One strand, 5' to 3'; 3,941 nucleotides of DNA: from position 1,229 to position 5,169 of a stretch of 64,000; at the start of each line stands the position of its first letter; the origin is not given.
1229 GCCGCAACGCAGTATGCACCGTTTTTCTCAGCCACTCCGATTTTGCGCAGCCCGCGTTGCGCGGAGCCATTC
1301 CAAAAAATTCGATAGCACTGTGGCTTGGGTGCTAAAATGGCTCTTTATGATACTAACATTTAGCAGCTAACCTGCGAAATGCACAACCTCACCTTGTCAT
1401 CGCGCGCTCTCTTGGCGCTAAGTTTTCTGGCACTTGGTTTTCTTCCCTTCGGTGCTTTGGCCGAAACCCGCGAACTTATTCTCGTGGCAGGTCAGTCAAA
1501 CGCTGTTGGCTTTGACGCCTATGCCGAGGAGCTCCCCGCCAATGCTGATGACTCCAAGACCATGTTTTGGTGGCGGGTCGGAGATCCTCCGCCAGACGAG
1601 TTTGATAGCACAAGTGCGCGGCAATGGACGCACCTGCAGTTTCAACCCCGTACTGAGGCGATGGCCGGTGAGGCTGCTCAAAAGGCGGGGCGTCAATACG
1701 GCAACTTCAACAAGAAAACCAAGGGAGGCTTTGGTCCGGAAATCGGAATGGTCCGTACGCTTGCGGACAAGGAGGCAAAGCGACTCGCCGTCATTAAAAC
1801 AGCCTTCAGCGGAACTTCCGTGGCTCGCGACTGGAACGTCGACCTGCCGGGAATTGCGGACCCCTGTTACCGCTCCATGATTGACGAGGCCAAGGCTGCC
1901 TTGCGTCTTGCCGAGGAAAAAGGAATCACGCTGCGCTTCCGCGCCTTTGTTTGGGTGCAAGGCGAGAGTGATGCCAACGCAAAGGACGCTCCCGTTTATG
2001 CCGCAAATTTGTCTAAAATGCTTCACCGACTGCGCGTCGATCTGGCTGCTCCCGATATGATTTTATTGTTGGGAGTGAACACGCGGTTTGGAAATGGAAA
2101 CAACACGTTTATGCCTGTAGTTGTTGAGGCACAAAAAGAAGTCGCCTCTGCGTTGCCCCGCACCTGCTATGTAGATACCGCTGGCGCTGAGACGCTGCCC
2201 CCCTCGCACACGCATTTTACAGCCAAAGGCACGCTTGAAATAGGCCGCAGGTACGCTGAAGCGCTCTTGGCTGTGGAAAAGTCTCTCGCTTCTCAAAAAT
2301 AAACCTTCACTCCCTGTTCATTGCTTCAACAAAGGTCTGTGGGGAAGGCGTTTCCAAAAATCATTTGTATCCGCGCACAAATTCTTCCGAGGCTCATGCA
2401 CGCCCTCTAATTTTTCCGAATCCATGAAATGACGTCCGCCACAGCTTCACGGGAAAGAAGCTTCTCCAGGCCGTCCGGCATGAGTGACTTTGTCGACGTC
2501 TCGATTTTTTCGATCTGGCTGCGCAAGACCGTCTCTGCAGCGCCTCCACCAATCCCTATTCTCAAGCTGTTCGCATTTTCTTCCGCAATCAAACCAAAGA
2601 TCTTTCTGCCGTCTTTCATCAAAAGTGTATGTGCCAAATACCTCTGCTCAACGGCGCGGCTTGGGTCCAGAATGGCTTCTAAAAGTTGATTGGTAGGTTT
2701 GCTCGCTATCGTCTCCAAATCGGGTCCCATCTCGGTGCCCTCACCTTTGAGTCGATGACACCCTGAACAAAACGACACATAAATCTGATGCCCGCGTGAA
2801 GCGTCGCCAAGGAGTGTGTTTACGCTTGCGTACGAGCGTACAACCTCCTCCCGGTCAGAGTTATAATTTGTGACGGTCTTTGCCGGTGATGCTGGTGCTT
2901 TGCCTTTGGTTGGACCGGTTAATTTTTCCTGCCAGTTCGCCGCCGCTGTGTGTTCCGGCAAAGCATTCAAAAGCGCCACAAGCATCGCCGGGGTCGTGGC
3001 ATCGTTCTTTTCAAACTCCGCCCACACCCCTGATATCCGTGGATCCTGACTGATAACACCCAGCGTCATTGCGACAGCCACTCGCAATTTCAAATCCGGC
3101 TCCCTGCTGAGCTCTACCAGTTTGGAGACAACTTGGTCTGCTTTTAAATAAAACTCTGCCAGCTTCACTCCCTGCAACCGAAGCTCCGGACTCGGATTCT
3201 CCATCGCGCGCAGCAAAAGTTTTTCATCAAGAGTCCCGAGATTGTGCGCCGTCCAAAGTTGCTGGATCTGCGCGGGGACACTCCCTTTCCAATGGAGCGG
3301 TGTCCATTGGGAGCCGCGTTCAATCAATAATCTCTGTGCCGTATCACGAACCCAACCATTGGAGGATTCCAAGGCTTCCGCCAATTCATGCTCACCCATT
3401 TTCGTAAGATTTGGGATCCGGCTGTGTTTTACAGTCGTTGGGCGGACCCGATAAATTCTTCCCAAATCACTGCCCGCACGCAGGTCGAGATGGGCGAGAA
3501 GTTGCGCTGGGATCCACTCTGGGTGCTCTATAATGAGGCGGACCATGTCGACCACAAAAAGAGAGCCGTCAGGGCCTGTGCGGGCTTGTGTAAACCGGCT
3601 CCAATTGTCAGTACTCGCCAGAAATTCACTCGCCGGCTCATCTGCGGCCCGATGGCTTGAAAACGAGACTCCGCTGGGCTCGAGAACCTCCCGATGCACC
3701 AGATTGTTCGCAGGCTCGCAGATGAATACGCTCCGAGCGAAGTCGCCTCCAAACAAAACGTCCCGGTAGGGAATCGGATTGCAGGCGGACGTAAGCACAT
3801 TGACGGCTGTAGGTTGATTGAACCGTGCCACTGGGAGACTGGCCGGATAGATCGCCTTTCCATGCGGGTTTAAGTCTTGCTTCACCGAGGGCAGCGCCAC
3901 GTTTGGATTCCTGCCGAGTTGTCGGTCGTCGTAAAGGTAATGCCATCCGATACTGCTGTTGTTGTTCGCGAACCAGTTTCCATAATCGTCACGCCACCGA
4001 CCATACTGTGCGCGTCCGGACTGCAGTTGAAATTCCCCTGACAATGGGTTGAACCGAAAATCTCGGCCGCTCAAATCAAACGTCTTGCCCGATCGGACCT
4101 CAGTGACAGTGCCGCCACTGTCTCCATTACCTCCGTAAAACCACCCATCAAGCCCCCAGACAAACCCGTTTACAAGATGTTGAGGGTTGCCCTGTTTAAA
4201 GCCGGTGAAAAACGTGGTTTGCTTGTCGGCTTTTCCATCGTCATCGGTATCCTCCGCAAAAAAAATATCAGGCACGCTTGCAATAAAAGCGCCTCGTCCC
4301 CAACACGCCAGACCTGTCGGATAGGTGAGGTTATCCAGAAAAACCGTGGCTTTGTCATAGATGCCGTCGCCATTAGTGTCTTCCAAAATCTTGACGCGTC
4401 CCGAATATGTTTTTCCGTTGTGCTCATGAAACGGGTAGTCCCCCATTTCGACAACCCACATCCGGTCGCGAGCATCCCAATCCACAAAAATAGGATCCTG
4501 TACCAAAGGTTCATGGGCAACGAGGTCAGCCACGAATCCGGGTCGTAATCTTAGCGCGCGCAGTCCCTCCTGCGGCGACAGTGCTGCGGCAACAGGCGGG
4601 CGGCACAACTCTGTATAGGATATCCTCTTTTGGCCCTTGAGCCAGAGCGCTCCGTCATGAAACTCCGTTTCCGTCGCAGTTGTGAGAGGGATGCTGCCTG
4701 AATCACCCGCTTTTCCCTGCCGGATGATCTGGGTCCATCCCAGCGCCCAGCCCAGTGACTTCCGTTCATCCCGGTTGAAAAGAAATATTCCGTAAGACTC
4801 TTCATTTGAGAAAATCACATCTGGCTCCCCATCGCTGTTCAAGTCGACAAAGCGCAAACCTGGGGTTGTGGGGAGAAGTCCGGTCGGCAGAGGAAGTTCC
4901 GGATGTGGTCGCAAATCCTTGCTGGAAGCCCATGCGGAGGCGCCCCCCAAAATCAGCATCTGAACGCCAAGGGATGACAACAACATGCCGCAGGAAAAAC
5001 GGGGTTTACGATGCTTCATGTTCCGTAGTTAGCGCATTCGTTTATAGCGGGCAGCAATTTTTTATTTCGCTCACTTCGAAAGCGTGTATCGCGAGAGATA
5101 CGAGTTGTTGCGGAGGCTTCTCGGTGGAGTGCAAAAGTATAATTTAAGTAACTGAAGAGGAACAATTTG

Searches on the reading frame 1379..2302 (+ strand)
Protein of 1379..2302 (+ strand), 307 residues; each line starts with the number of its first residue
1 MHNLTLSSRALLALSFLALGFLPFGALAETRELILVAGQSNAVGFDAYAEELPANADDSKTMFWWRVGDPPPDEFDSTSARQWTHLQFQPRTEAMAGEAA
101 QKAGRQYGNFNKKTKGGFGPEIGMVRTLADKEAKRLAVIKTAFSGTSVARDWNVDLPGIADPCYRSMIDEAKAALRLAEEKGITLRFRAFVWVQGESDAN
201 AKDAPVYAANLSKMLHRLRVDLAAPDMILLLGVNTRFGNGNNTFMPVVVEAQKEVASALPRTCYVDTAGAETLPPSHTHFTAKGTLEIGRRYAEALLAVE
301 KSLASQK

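Call 10: search_protein_families(library=pfam, proteins=[window:1379-2302:+], max_evalue=0.001)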
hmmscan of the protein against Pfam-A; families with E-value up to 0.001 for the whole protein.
window:1379-2302:+ (307 aa): 1 family
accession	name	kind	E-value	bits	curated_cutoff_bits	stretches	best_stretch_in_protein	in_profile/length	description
PF03629.24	SASA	-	2.1e-30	106.5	24.8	1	32-297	3-225/226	Carbohydrate esterase, sialic acid-specific acetylesterase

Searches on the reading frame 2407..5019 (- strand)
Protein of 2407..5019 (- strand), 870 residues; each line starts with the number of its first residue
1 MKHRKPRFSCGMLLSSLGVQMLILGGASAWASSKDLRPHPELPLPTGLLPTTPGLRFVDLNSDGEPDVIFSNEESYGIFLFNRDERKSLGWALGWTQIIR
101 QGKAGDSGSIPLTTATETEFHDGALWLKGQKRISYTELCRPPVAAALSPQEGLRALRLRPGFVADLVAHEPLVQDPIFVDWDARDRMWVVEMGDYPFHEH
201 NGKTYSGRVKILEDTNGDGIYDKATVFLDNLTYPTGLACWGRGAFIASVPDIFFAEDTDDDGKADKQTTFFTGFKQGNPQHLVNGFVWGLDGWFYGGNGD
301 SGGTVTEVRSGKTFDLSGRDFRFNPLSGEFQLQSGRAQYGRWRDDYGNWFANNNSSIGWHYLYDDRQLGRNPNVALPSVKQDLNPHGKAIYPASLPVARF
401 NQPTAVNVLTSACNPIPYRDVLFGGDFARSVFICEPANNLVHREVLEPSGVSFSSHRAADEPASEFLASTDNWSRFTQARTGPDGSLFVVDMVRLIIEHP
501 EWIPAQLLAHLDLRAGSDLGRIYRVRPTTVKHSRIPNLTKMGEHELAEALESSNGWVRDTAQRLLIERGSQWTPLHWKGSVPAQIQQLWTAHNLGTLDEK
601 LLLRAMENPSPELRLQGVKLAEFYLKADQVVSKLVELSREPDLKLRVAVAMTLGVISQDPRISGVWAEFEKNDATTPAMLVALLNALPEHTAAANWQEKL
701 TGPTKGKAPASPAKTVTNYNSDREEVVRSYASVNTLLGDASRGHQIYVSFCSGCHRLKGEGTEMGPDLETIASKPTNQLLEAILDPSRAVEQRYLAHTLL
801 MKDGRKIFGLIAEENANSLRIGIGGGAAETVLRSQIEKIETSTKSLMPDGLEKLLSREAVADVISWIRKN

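Call 10: search_protein_families(library=pfam, proteins=[window:2407-5019:-], max_evalue=0.001)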
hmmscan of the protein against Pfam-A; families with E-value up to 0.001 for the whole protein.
window:2407-5019:- (870 aa): 4 families
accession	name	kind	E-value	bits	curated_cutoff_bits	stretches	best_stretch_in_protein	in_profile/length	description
PF23500.1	DUF7133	-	9.5e-147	489.7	27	1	148-527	1-383/385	Domain of unknown function (DUF7133)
PF00034.26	Cytochrom_C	-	5.3e-07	31.3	21.3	1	741-789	2-51/90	Cytochrome c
PF13442.11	Cytochrome_CBB3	-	0.00022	21.9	27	0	739-783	2-41/68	Cytochrome C oxidase, cbb3-type, subunit III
PF13646.12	HEAT_2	-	0.0005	20.7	27.7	0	600-658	3-60/88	HEAT repeats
